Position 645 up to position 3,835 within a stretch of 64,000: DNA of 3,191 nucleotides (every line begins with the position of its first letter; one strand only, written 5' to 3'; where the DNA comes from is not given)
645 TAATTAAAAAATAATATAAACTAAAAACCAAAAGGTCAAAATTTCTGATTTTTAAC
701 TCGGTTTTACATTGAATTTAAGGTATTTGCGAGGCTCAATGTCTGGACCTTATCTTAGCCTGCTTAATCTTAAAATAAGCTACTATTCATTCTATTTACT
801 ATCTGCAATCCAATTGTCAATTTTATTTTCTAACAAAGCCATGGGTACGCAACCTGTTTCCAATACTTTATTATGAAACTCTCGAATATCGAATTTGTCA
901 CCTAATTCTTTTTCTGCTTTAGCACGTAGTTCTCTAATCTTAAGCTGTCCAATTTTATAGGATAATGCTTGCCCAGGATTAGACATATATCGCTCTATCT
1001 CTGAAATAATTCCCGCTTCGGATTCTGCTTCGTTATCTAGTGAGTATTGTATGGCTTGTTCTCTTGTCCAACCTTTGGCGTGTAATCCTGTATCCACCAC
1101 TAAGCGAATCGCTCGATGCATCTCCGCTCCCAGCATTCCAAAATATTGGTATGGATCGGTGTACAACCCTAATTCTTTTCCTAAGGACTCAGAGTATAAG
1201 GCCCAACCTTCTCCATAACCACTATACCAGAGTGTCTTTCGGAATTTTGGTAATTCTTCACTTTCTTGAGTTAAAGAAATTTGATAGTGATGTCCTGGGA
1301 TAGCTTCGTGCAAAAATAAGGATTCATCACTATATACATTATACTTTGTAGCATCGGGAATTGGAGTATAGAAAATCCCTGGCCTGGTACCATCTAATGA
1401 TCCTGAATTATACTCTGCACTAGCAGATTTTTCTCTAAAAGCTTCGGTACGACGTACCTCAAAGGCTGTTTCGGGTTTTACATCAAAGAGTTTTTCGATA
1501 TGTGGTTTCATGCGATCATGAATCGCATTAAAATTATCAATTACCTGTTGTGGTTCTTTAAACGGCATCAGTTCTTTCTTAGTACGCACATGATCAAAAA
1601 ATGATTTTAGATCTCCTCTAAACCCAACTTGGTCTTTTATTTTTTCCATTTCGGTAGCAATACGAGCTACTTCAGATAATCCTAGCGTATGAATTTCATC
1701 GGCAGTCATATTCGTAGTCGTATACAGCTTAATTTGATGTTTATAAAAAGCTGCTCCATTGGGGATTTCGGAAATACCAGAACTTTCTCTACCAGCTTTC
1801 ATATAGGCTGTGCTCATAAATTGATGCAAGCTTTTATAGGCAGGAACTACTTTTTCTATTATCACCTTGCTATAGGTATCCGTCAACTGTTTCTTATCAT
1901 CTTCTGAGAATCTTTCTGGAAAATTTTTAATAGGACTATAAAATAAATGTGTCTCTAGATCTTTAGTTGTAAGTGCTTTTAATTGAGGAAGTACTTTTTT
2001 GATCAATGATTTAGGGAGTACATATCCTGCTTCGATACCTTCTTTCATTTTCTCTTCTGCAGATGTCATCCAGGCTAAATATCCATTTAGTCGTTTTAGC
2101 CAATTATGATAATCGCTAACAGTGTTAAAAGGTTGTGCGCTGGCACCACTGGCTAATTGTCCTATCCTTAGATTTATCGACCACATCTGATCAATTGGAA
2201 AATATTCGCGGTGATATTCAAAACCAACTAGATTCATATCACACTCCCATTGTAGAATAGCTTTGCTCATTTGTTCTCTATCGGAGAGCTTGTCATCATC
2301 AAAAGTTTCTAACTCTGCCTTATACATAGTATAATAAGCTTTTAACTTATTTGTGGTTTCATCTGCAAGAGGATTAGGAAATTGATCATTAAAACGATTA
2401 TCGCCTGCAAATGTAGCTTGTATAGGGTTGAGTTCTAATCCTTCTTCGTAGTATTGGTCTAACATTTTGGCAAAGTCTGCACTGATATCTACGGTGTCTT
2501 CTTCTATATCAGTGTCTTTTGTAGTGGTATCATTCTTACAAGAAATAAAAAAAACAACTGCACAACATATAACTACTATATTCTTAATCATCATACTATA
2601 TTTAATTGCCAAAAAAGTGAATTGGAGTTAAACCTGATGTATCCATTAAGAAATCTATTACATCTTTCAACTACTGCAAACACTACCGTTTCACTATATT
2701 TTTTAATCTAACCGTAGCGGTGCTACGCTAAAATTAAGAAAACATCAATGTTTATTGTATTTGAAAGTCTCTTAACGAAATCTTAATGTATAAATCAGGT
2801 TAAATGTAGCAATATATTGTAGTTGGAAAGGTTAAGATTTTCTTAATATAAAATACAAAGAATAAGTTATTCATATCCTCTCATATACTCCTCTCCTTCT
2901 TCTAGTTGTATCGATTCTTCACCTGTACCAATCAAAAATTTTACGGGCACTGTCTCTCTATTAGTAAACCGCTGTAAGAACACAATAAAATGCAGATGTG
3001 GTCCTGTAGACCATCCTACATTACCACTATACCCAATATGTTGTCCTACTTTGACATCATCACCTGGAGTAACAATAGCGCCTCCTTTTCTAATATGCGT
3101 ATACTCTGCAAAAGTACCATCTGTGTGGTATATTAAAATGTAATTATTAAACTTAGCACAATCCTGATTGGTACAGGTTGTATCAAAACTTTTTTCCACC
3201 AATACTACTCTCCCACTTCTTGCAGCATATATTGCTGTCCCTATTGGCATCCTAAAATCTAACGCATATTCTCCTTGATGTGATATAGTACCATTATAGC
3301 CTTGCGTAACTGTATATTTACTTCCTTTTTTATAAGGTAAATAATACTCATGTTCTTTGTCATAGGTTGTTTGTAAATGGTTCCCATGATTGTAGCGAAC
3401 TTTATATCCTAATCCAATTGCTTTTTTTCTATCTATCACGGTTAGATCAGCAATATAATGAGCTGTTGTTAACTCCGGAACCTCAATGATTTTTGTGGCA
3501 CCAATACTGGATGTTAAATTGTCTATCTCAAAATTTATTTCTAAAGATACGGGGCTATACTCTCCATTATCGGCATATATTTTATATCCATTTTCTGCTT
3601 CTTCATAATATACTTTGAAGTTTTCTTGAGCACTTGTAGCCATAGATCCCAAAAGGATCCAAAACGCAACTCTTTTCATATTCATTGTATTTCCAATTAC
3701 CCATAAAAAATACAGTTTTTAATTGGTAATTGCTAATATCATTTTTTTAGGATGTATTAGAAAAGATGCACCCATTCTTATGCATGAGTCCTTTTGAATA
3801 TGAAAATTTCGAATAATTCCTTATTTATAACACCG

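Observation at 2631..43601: Family I: ~171-bp palindromic intergenic element in at least 4 copies, with a conserved central hairpin and no transposase nearby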

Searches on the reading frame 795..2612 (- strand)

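Call 94: search_protein_families(library=pfam, proteins=[window:795-2612:-], max_evalue=0.00001)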
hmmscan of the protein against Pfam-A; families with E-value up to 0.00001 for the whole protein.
window:795-2612:- (606 aa): 1 family
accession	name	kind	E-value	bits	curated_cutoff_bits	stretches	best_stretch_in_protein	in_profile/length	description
PF05960.17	DUF885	-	1.4e-172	576.4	32.4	1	63-598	1-532/532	Bacterial protein of unknown function (DUF885)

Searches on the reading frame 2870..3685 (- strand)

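Call 94: search_protein_families(library=pfam, proteins=[window:2870-3685:-], max_evalue=0.00001)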
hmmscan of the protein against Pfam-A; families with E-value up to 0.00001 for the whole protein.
window:2870-3685:- (272 aa): 1 family
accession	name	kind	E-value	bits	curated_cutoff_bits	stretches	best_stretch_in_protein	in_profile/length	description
PF01551.29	Peptidase_M23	-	2e-21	76.4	28.7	1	140-235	4-87/96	Peptidase family M23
